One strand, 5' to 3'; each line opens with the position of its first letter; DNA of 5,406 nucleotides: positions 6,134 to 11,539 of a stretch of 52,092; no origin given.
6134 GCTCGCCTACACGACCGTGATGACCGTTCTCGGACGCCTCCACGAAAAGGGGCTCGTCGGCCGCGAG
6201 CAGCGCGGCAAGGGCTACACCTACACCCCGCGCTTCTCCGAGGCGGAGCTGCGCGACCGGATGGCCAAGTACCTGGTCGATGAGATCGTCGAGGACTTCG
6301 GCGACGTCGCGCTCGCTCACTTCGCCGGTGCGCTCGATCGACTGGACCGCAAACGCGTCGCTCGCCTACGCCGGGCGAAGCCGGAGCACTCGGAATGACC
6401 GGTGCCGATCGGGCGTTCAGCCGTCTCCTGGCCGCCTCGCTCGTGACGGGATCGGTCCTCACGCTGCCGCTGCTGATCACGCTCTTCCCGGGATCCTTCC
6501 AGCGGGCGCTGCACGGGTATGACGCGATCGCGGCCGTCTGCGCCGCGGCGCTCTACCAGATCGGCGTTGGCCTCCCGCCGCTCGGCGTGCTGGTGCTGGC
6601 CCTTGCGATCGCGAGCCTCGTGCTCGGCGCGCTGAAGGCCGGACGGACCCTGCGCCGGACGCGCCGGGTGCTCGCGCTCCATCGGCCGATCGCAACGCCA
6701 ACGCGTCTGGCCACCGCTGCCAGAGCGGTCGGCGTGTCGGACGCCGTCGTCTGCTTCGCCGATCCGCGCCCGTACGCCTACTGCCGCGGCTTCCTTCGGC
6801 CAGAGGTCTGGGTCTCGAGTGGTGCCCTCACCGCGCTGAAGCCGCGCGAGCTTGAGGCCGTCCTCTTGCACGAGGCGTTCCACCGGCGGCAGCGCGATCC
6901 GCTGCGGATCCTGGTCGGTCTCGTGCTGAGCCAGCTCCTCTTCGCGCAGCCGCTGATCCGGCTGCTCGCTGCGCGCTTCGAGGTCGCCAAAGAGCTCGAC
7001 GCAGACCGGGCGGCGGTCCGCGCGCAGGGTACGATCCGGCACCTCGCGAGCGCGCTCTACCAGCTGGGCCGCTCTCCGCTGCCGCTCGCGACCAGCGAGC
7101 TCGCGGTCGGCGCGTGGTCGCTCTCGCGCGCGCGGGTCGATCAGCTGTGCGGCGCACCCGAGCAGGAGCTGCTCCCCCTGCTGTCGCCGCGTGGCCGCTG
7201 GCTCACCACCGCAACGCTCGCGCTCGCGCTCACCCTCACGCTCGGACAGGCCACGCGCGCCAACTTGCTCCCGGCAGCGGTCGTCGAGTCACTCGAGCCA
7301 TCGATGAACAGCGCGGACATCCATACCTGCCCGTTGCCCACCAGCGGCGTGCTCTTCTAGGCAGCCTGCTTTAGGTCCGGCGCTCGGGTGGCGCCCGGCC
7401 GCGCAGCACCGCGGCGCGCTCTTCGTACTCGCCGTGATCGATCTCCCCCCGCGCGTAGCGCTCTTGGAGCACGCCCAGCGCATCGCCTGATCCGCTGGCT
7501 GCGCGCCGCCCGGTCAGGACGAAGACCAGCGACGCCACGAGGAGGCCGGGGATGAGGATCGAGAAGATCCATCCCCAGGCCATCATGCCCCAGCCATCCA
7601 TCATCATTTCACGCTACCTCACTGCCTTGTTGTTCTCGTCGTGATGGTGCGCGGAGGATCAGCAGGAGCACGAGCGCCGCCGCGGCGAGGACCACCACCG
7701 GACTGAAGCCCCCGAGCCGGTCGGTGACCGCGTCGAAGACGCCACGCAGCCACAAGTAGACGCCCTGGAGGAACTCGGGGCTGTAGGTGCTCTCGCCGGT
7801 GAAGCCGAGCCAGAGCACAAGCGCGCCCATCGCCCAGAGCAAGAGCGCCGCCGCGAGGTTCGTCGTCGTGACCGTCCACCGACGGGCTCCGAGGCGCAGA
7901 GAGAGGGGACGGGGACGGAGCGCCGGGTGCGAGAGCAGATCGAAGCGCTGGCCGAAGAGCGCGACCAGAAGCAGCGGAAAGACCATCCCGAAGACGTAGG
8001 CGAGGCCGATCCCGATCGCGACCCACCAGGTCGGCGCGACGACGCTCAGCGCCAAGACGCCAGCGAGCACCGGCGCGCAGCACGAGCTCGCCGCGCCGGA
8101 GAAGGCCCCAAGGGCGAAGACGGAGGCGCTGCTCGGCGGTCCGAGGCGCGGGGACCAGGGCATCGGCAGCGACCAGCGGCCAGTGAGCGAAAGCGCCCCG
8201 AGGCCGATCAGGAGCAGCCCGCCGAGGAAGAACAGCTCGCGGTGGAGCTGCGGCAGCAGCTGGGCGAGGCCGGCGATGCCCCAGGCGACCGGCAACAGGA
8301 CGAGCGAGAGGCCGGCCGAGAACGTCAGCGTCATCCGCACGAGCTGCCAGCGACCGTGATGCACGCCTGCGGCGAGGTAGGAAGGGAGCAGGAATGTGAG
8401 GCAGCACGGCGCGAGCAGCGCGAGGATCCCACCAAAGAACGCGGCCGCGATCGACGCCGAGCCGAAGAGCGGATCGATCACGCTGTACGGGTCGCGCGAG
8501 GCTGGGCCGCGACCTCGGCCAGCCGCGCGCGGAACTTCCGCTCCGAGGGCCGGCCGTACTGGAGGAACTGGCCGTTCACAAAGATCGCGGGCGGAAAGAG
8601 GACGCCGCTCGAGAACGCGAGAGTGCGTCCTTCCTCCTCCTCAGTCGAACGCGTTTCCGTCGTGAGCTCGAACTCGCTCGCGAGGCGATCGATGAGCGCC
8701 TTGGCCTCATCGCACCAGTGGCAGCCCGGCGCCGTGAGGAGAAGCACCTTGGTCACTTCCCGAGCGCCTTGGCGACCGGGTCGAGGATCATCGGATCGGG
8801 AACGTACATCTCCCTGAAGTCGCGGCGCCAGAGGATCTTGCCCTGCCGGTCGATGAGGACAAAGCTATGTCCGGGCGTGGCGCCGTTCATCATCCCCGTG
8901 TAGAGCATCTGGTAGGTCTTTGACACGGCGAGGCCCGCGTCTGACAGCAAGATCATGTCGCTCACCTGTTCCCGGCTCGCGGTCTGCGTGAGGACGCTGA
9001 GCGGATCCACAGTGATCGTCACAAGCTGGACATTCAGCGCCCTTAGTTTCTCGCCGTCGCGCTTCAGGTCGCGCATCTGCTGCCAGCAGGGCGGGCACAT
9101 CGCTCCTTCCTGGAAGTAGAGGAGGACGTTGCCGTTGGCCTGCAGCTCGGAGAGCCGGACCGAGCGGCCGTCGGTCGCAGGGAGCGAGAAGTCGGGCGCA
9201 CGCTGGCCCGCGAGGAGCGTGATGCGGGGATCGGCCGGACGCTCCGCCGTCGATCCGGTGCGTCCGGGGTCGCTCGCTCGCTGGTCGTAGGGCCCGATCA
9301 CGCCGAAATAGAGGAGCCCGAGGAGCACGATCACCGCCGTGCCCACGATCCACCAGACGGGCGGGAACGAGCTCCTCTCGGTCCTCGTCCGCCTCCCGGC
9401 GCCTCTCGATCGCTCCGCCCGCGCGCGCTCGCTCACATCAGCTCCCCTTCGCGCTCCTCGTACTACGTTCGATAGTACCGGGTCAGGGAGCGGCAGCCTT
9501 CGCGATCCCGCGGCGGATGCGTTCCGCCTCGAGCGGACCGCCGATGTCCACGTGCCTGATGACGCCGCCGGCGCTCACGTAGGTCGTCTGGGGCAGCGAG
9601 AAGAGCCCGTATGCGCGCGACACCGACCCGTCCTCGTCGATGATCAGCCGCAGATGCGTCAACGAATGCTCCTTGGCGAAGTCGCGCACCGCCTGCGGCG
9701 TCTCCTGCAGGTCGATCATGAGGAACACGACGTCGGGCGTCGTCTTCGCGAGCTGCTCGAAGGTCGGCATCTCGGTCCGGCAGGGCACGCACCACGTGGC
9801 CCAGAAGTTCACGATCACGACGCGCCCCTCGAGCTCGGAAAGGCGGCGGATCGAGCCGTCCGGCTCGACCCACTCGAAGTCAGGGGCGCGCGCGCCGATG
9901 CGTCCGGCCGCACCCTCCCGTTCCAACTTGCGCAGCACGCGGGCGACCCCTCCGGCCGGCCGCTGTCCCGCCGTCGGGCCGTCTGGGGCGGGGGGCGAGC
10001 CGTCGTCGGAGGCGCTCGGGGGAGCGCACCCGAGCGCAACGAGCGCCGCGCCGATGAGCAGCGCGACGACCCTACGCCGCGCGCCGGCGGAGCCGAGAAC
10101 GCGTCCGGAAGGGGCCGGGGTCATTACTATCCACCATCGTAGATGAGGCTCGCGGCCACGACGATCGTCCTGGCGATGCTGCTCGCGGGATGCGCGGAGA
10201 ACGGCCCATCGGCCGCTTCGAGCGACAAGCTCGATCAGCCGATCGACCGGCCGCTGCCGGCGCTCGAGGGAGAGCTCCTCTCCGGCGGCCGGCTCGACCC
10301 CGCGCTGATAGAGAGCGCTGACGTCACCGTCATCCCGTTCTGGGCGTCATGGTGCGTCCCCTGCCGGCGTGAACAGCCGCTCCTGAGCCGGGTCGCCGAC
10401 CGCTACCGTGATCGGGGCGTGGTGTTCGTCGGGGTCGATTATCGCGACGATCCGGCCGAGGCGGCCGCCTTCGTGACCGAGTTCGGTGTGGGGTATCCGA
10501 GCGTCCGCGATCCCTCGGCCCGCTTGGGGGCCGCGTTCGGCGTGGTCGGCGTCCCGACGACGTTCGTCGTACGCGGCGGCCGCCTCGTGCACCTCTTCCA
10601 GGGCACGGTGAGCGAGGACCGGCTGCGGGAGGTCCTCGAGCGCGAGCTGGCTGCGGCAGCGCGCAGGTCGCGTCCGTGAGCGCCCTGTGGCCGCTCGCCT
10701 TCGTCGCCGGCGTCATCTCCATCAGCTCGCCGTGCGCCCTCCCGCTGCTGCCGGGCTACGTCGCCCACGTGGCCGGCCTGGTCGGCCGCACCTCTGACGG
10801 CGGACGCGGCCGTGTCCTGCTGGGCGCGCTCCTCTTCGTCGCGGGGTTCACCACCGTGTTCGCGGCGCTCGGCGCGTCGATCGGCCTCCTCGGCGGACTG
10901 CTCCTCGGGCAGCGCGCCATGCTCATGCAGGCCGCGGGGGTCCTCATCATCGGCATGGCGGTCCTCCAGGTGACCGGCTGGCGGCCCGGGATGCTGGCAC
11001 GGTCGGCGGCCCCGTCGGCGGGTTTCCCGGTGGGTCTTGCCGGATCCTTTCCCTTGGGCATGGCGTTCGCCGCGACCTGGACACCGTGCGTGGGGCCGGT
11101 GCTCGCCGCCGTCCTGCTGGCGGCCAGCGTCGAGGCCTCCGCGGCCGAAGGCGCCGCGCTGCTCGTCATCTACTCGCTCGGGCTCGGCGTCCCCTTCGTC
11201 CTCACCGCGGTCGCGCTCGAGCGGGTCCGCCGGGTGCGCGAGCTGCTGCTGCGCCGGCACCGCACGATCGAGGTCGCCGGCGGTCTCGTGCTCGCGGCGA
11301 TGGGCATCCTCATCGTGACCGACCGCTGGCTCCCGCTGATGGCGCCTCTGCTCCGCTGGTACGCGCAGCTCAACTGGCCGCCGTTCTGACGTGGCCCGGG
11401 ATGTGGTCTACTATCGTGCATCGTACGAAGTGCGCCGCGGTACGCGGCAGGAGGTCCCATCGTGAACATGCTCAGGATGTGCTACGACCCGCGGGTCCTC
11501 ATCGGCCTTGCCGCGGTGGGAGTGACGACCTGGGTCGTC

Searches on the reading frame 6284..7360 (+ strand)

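Call 51: search_protein_families(library=pfam, proteins=[window:6284-7360:+], max_evalue=0.0001)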
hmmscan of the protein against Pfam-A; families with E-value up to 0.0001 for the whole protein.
window:6284-7360:+ (358 aa): 2 families
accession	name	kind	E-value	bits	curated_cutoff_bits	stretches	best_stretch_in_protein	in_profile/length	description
PF05569.17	Peptidase_M56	-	1.4e-10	41.3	31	1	113-252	114-256/296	BlaR1 peptidase M56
PF01435.24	Peptidase_M48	-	1.5e-08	35.2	20.3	1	147-231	16-107/186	Peptidase family M48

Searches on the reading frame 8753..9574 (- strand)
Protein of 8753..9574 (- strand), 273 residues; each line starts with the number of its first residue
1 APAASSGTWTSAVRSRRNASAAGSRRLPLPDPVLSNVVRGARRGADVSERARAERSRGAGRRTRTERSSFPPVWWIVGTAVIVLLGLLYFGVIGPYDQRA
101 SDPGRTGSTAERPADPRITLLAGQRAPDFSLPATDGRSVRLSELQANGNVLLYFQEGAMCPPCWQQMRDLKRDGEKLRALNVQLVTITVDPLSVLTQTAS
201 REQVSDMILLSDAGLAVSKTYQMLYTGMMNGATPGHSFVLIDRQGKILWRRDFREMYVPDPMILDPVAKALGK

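Call 51: search_protein_families(library=pfam, proteins=[window:8753-9574:-], max_evalue=0.0001)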
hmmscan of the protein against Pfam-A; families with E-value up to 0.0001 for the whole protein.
window:8753-9574:- (273 aa): 2 families
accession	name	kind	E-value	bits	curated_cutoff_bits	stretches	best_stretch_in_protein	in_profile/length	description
PF00578.27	AhpC-TSA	-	9.7e-22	77.7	26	1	123-249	2-123/124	AhpC/TSA family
PF08534.16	Redoxin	-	4.5e-18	65.9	26.6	1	122-250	2-131/148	Redoxin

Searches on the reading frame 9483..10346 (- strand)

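Call 51: search_protein_families(library=pfam, proteins=[window:9483-10346:-], max_evalue=0.0001)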
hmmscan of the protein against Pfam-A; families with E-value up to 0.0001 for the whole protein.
window:9483-10346:- (287 aa): 5 families
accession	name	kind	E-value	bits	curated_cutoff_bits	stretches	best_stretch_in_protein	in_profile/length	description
PF00578.27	AhpC-TSA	-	7.2e-21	74.8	26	1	150-265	1-123/124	AhpC/TSA family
PF08534.16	Redoxin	-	1.7e-18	67.3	26.6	1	151-270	3-135/148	Redoxin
PF00085.26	Thioredoxin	-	3.5e-10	40.2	23.5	1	175-223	19-68/103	Thioredoxin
PF13905.12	Thioredoxin_8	-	2.8e-07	31.2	27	1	174-252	1-83/94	Thioredoxin-like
PF13098.12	Thioredoxin_2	-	3.6e-05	24.5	27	1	173-260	4-85/104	Thioredoxin-like domain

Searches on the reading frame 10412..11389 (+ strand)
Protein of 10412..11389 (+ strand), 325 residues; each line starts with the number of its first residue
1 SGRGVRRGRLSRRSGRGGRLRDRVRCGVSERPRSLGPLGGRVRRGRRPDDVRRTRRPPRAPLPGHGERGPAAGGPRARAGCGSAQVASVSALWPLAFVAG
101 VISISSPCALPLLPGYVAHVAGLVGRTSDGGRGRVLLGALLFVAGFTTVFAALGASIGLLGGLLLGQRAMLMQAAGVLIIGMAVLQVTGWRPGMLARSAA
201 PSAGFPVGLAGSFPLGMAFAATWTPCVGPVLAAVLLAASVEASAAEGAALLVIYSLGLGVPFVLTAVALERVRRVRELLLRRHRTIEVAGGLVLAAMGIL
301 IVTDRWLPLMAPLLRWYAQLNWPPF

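Call 51: search_protein_families(library=pfam, proteins=[window:10412-11389:+], max_evalue=0.0001)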
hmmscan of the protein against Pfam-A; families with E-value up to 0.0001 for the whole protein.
window:10412-11389:+ (325 aa): 1 family
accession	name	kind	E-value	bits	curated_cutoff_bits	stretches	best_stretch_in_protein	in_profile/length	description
PF02683.22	DsbD_TM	-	4.4e-10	39.7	27.1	1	95-271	7-187/219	Cytochrome C biogenesis protein transmembrane domain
